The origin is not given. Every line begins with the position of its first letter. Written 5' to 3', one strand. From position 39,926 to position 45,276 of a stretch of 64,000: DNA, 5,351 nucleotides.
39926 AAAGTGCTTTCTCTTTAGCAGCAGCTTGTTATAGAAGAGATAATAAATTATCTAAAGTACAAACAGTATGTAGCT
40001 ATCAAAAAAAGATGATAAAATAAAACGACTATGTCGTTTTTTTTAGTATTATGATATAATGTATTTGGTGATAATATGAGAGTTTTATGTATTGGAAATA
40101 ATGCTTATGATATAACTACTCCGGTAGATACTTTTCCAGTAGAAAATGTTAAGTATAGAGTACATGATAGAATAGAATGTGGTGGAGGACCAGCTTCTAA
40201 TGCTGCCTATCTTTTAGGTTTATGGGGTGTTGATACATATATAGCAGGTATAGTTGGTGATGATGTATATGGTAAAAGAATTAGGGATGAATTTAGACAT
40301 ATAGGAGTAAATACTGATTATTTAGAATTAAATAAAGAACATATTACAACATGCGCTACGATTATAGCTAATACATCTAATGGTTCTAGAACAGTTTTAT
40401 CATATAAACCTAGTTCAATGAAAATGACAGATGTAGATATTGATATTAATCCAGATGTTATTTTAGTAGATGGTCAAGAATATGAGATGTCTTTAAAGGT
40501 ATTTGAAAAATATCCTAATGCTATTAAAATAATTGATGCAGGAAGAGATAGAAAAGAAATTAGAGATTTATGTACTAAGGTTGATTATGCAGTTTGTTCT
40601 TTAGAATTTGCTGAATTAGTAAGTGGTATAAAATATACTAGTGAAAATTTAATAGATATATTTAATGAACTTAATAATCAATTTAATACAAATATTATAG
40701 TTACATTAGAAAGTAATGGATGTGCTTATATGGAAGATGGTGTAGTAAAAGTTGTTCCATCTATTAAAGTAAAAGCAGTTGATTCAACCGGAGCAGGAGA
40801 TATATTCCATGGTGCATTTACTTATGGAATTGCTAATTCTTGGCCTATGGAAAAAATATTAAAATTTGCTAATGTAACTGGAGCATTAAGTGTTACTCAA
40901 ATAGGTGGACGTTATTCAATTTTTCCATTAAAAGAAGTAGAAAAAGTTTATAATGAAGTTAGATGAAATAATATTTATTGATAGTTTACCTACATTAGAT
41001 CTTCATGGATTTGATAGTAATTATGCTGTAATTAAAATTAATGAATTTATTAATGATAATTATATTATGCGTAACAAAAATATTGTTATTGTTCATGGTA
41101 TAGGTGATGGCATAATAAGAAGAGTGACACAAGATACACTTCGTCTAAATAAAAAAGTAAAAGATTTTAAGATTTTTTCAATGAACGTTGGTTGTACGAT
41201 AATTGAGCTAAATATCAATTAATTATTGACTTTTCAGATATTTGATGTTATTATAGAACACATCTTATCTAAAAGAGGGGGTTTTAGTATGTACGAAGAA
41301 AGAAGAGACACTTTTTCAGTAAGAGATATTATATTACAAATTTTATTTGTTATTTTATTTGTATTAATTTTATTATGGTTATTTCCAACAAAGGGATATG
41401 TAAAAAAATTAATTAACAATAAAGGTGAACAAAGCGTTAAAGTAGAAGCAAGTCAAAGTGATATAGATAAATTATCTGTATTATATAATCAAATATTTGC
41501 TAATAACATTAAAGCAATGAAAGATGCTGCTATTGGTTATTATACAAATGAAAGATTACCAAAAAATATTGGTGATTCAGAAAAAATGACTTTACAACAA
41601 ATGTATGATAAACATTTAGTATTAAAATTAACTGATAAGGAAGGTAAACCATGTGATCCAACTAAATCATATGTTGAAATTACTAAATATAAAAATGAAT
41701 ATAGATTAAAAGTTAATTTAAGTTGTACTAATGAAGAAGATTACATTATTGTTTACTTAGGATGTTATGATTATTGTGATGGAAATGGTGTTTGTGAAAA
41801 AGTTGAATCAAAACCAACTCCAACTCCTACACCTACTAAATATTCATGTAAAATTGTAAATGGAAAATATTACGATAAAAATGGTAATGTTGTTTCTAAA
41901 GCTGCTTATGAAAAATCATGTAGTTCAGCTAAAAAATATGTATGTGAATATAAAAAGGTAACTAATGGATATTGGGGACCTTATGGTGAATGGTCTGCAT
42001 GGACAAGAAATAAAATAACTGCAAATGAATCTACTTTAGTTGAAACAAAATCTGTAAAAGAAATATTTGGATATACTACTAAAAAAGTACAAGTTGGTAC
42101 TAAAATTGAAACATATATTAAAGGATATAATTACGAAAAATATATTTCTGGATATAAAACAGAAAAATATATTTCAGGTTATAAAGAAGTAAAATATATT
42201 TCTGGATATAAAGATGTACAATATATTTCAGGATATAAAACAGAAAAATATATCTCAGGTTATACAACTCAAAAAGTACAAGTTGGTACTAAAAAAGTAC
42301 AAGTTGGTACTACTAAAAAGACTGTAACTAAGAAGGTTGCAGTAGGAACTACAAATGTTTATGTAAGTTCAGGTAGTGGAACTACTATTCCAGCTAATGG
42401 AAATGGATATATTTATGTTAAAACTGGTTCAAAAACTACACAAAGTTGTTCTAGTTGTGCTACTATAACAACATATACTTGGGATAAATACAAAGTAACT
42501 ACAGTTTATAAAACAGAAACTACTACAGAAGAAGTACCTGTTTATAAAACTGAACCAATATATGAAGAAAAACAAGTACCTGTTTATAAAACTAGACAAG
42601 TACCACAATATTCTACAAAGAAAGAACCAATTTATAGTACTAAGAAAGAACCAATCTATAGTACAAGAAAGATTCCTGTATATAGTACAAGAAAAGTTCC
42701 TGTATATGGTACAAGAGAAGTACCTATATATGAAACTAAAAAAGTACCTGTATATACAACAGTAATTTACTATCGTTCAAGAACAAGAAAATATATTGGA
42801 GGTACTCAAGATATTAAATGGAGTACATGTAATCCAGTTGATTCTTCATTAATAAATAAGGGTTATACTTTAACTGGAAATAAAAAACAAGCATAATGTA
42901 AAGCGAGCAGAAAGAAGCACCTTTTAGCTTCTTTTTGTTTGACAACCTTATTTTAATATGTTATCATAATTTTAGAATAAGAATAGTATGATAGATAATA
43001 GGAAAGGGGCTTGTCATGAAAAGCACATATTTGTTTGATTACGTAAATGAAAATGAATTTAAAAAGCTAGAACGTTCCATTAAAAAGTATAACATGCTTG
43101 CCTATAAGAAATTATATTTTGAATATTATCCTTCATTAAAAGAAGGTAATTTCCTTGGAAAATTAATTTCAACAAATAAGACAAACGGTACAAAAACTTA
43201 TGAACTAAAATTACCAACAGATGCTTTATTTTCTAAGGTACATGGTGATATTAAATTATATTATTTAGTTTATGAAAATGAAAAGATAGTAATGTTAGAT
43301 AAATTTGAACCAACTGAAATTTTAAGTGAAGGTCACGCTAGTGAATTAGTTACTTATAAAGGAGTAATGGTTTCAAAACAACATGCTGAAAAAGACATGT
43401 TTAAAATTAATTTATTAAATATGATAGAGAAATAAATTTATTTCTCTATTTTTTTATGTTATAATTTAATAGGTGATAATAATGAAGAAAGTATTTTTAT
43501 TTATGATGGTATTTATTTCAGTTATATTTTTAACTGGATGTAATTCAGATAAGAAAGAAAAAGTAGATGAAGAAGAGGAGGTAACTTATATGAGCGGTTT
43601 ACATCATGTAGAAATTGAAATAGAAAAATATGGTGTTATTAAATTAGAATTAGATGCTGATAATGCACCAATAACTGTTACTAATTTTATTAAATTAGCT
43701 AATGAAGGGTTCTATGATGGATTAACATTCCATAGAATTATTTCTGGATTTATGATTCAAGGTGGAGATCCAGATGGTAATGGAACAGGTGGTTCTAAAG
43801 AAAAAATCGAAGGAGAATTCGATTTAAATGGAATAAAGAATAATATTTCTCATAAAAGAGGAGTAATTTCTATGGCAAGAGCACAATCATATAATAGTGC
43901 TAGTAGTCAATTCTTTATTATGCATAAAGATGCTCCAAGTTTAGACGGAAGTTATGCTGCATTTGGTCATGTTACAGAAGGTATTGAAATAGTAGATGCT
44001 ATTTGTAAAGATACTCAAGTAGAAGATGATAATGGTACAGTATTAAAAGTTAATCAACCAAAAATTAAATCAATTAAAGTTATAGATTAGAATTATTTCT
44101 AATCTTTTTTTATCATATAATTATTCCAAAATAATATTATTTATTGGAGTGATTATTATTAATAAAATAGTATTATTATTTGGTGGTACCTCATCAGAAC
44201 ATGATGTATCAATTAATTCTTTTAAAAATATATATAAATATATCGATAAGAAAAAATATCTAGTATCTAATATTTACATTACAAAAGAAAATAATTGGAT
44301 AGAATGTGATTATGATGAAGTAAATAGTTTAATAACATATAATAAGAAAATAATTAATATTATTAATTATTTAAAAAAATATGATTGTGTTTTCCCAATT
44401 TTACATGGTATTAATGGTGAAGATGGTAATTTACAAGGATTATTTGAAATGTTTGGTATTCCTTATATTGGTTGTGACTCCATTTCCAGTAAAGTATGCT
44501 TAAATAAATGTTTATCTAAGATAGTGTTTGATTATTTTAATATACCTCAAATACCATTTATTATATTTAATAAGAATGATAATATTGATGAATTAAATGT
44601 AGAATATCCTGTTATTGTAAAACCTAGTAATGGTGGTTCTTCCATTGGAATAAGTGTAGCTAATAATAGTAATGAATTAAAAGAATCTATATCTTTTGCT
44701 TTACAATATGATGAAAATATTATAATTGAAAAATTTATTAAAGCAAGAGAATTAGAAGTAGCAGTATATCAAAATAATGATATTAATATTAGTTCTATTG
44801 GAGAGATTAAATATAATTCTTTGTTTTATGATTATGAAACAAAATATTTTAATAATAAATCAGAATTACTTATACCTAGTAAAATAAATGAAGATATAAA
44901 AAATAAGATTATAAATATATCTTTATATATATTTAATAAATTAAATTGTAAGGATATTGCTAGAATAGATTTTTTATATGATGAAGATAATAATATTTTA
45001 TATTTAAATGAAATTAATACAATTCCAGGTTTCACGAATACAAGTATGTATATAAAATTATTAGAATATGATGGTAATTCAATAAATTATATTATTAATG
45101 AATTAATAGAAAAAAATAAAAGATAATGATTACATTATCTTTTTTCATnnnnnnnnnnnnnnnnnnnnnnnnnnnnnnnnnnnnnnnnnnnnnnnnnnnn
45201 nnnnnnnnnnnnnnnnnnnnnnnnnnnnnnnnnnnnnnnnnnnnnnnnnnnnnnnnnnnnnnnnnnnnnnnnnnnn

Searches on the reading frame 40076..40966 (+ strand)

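Call 28: search_protein_families(library=pfam, proteins=[window:40076-40966:+], max_evalue=0.00001)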
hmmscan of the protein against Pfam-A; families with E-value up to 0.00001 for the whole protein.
window:40076-40966:+ (296 aa): 1 family
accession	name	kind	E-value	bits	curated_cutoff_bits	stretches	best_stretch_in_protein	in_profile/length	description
PF00294.29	PfkB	-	4e-44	151.6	25.8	1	3-281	4-298/302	pfkB family carbohydrate kinase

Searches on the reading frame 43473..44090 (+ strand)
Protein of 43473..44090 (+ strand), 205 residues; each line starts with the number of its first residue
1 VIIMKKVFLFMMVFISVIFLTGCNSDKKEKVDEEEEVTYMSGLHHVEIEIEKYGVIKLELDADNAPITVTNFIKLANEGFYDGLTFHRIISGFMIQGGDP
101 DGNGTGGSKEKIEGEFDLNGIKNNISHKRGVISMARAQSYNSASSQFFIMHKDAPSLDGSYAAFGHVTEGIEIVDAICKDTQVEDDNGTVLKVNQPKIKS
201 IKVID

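Call 28: search_protein_families(library=pfam, proteins=[window:43473-44090:+], max_evalue=0.00001)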
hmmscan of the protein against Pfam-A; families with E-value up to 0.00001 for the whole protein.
window:43473-44090:+ (205 aa): 1 family
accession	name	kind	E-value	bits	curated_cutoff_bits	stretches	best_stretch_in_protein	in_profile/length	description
PF00160.26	Pro_isomerase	-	3.9e-47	160.9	21.7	1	46-201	2-157/159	Cyclophilin type peptidyl-prolyl cis-trans isomerase/CLD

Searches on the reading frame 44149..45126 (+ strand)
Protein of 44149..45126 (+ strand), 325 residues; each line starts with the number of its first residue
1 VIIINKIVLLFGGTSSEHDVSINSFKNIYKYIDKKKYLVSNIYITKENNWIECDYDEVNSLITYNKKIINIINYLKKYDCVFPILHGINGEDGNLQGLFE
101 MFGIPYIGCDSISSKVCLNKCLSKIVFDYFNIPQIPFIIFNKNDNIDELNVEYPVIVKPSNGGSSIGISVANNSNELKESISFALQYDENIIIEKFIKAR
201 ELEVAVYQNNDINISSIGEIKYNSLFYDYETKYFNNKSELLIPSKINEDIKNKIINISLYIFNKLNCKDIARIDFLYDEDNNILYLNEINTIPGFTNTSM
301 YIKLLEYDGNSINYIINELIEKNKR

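Call 28: search_protein_families(library=pfam, proteins=[window:44149-45126:+], max_evalue=0.00001)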
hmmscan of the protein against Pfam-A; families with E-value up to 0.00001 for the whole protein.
window:44149-45126:+ (325 aa): 5 families
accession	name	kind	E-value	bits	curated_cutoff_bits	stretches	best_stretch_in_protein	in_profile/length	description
PF07478.18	Dala_Dala_lig_C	-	8.1e-60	202.3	24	1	129-321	4-204/204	D-ala D-ala ligase C-terminus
PF01820.27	Dala_Dala_lig_N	-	1.1e-30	107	34.6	1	6-109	1-121/121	D-ala D-ala ligase N-terminus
PF02786.22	CPSase_L_D2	-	2.7e-10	40.5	19.8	1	150-291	36-178/211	Carbamoyl-phosphate synthase L chain, ATP binding domain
PF08443.16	RimK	-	3.7e-07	30.4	21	1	143-304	31-178/188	RimK-like ATP-grasp domain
PF02222.28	ATP-grasp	-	8.4e-07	29.2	27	1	130-290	6-160/179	ATP-grasp domain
